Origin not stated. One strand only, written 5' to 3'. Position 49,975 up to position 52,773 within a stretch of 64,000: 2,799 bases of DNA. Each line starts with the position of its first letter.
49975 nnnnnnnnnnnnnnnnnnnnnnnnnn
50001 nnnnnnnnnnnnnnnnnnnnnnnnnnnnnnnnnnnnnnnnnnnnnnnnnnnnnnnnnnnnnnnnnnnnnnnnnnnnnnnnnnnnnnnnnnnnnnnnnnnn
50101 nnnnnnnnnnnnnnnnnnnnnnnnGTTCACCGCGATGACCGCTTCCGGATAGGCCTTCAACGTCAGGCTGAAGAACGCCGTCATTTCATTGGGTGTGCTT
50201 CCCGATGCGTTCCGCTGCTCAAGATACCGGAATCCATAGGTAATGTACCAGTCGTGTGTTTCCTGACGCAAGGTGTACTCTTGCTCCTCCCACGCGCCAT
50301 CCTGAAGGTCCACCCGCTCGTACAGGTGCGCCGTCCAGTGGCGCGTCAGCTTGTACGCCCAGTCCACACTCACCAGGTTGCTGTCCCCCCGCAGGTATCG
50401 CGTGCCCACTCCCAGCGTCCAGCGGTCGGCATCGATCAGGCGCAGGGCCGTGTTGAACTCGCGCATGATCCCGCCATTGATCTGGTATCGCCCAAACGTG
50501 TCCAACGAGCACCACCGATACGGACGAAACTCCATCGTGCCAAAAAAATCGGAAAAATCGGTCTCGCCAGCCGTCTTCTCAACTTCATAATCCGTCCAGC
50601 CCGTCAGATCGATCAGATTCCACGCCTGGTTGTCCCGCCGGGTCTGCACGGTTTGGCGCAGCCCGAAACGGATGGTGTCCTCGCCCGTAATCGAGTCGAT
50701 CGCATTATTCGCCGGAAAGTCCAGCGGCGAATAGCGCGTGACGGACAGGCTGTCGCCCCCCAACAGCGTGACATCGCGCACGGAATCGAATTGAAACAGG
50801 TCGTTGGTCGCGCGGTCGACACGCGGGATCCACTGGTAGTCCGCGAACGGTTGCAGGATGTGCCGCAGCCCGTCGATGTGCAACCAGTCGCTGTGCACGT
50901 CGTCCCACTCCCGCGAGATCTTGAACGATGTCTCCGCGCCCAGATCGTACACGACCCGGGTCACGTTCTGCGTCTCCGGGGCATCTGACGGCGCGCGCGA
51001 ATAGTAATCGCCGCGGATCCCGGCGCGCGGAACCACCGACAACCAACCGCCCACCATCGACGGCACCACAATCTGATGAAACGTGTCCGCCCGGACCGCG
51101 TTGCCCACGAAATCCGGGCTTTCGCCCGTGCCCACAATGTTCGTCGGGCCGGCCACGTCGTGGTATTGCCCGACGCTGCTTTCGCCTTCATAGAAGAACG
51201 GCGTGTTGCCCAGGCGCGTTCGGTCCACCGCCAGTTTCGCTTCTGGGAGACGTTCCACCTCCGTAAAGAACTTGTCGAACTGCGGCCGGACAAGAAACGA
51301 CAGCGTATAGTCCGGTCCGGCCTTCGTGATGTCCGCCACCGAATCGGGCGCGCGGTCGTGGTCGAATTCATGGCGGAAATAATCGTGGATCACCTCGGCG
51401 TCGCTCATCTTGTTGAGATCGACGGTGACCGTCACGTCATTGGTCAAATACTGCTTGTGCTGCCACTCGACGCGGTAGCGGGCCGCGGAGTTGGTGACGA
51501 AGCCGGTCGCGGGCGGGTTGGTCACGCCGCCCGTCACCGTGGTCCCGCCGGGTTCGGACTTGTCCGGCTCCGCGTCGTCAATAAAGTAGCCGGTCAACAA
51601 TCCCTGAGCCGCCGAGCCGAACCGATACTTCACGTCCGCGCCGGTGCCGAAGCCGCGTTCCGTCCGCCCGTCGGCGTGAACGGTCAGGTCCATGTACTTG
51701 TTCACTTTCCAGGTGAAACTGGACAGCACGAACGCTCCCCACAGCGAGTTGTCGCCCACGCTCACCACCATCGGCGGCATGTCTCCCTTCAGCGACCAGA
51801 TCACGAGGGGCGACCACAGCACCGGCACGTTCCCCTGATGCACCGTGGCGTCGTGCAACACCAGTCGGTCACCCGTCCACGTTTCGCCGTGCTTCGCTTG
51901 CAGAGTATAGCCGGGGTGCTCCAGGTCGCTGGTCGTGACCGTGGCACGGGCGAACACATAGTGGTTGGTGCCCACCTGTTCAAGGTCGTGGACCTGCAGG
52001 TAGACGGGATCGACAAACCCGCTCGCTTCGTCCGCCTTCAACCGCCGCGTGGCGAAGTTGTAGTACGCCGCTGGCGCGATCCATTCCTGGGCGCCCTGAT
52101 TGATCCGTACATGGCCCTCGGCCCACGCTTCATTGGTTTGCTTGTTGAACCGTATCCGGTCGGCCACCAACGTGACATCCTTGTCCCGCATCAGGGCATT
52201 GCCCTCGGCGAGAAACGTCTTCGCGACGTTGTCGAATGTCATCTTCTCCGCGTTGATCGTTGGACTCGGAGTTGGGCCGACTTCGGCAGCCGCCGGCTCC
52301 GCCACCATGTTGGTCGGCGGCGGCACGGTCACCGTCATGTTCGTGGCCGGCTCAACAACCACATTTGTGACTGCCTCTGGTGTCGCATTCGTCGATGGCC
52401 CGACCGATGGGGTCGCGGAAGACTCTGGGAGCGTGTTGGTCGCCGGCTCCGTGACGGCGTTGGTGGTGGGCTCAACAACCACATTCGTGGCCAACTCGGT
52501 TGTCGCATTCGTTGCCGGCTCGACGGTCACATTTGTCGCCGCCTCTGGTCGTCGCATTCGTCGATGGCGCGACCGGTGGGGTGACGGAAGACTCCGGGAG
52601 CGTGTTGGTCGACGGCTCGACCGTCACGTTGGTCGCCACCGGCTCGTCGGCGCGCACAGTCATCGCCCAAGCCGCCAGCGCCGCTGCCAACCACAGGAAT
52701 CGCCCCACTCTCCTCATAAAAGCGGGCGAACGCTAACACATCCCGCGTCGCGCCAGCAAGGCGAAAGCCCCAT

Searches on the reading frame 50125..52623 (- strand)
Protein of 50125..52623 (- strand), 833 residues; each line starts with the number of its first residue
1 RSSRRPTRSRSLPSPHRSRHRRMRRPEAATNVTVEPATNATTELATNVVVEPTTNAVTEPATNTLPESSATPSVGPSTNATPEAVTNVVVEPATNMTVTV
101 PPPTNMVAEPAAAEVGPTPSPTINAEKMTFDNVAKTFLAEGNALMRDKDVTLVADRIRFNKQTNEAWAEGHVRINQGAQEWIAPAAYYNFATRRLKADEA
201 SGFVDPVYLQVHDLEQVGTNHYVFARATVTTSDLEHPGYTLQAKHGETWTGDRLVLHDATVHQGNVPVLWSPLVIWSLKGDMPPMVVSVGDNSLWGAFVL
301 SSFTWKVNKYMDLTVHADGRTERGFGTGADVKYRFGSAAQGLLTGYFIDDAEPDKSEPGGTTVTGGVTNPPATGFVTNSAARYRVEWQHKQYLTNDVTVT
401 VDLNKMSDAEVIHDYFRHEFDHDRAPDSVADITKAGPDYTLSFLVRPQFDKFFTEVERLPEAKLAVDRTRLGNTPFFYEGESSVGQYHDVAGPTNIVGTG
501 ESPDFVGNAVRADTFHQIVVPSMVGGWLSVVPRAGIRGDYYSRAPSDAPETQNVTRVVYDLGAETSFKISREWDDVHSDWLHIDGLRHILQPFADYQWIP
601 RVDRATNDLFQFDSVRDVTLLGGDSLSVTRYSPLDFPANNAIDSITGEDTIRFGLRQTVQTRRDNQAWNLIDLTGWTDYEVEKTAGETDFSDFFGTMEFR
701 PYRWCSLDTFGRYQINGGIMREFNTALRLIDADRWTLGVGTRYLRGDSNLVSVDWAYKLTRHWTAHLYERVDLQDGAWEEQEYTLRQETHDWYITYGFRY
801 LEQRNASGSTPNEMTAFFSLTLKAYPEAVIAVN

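Call 21: search_protein_families(library=pfam, proteins=[window:50125-52623:-], max_evalue=0.001)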
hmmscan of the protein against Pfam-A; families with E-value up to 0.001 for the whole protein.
window:50125-52623:- (833 aa): 1 family
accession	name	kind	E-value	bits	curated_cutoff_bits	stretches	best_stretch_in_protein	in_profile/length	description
PF04453.20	LptD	-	3.8e-12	46.6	22.4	1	382-749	3-360/384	LPS transport system D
